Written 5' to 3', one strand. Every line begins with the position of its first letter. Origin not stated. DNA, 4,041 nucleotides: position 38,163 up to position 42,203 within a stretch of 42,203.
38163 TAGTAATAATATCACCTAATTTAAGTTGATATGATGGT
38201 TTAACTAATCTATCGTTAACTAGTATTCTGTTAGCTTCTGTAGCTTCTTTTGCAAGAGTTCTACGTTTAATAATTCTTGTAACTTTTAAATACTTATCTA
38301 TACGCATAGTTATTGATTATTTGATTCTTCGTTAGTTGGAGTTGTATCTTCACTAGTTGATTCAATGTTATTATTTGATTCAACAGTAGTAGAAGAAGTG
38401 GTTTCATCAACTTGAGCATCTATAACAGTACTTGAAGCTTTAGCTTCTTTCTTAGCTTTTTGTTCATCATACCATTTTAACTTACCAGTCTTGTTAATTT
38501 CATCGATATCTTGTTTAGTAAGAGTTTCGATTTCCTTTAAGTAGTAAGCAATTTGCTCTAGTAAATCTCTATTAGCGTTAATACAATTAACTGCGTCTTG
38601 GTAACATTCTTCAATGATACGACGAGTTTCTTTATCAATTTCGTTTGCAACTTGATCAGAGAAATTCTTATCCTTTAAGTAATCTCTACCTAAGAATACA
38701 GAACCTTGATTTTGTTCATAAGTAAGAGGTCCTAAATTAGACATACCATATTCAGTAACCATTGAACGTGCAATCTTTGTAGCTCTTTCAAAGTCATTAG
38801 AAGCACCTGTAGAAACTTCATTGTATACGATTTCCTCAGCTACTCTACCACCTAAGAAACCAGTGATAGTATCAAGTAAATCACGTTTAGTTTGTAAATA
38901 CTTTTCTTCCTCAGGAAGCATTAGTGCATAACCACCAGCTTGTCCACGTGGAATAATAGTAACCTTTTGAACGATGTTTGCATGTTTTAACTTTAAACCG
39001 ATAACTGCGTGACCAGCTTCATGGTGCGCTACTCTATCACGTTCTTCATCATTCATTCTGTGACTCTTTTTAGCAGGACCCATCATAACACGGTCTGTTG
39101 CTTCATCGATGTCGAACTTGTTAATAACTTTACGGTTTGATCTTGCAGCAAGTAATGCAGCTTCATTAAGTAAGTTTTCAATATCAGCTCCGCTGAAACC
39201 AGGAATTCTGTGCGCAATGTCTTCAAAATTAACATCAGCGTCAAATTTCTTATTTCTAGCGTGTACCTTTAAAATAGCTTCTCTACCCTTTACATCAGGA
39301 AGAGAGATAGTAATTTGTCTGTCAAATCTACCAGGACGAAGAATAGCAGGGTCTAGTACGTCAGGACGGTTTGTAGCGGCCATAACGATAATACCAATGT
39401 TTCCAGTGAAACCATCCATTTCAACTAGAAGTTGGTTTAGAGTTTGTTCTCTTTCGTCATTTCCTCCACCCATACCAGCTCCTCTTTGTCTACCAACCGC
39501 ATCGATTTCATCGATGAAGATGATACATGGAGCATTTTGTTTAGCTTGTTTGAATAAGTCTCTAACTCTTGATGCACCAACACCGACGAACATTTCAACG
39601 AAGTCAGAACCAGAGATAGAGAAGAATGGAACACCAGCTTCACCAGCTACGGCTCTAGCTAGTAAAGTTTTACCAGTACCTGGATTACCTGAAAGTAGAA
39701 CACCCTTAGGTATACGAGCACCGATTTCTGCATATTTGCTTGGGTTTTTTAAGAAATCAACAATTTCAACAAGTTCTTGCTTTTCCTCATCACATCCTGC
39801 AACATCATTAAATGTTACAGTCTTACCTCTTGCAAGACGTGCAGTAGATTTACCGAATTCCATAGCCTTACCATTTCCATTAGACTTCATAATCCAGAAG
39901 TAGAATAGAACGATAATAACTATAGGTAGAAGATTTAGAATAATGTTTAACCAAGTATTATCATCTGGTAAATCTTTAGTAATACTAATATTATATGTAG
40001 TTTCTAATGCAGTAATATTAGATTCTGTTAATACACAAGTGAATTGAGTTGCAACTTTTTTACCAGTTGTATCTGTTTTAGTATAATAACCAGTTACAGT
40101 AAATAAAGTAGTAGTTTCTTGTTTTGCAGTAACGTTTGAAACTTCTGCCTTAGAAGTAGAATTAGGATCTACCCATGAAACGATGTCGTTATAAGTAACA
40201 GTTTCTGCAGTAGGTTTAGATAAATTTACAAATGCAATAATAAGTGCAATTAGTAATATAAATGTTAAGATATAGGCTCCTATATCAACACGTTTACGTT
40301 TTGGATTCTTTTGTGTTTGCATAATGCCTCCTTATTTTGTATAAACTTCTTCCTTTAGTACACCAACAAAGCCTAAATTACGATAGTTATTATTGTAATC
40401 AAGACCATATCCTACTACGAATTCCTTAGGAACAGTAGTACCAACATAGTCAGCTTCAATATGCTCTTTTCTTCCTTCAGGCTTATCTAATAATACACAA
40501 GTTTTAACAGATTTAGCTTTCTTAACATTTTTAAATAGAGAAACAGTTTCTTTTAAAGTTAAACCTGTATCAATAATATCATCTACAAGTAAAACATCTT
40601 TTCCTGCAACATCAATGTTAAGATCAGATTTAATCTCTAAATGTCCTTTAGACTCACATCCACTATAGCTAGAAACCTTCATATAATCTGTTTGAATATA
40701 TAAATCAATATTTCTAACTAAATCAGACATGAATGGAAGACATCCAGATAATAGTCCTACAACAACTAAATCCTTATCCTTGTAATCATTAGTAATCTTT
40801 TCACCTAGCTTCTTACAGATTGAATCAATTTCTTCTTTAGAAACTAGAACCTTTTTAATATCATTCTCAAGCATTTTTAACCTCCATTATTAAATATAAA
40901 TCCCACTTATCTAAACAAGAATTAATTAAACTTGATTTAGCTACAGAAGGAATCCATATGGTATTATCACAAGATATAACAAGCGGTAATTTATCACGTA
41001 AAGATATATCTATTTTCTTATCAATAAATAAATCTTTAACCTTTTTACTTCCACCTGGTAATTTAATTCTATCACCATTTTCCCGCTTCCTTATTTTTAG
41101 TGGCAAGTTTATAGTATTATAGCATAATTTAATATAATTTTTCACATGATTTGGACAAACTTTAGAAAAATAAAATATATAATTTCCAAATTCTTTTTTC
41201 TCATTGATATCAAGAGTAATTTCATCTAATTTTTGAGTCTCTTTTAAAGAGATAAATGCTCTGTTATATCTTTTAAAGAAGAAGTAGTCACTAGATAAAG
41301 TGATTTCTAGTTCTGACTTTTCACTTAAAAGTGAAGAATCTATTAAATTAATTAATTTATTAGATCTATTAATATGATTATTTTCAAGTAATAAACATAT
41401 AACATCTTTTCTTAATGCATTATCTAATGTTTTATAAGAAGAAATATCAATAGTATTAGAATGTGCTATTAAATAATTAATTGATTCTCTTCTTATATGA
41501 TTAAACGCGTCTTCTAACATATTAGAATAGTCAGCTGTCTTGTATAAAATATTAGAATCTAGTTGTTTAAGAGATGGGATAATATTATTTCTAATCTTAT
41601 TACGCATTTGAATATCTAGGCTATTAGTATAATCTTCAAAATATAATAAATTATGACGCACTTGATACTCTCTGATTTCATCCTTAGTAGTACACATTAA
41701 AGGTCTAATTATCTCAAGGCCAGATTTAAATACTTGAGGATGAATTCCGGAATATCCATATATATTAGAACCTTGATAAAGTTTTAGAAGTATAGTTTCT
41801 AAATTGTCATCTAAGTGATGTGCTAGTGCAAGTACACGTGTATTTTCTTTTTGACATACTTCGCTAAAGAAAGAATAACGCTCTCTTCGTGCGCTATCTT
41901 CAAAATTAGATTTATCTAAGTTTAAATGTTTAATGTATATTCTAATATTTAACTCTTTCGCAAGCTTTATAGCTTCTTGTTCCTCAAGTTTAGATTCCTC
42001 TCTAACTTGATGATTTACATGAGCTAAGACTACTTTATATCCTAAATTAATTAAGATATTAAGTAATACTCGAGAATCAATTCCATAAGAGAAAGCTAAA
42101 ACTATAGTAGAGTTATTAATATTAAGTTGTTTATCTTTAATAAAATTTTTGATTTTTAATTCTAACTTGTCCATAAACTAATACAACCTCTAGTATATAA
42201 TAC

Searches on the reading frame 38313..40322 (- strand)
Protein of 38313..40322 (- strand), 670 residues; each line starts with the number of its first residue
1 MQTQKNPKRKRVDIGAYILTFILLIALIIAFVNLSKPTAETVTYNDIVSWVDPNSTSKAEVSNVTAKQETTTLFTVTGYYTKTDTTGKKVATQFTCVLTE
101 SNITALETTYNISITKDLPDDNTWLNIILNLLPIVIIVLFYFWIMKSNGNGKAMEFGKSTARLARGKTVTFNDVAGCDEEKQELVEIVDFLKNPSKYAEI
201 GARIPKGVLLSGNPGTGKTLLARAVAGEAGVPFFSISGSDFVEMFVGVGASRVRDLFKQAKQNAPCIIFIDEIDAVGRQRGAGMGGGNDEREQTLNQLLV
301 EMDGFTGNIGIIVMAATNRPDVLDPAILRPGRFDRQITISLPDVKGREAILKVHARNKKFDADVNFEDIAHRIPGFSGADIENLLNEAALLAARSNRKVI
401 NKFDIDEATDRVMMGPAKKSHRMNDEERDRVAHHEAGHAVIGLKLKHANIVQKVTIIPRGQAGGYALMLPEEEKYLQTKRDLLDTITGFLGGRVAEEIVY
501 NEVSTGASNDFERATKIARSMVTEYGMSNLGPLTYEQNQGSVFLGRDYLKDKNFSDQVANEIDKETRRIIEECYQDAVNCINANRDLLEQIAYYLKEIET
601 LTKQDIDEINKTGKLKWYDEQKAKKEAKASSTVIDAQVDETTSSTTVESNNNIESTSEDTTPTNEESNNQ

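Call 89: search_protein_families(library=pfam, proteins=[window:38313-40322:-], max_evalue=0.00001)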
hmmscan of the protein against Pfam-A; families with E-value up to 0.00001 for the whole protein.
window:38313-40322:- (670 aa): 3 families
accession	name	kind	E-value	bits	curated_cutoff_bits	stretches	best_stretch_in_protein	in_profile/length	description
PF01434.24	Peptidase_M41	-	1.6e-68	230.8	29.9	1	423-609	3-191/191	Peptidase family M41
PF00004.35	AAA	-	7.1e-47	159.6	21.2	1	208-340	1-130/131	ATPase family associated with various cellular activities (AAA)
PF17862.7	AAA_lid_3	-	9e-13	47.9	27.2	1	363-401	1-39/45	AAA+ lid domain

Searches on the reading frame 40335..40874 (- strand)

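Call 89: search_protein_families(library=pfam, proteins=[window:40335-40874:-], max_evalue=0.00001)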
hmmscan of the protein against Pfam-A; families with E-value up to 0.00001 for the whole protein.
window:40335-40874:- (180 aa): 1 family
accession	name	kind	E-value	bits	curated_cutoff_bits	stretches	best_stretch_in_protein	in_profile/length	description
PF00156.33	Pribosyltran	-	9.2e-32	110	26.3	1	14-160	3-157/158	Phosphoribosyl transferase domain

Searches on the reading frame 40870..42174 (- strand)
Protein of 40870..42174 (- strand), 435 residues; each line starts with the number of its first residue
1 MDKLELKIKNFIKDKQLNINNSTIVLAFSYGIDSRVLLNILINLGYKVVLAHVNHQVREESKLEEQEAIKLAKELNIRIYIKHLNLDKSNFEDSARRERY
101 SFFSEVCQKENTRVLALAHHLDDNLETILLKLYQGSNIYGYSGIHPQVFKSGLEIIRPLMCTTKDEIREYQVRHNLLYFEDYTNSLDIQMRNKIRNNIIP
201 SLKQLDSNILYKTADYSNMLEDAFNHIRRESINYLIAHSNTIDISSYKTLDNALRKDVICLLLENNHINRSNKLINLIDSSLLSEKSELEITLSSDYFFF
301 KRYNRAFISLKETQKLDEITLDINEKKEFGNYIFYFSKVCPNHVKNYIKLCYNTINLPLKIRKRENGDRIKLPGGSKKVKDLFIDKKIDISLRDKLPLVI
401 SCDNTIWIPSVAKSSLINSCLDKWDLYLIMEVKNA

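Call 89: search_protein_families(library=pfam, proteins=[window:40870-42174:-], max_evalue=0.00001)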
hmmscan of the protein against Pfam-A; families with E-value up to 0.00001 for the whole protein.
window:40870-42174:- (435 aa): 2 families
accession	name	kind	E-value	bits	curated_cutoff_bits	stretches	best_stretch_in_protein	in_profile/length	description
PF01171.26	ATP_bind_3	-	1.4e-48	165.5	27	1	24-197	2-182/182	PP-loop family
PF11734.13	TilS_C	-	3.1e-10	39.7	22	1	359-414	1-58/74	TilS substrate C-terminal domain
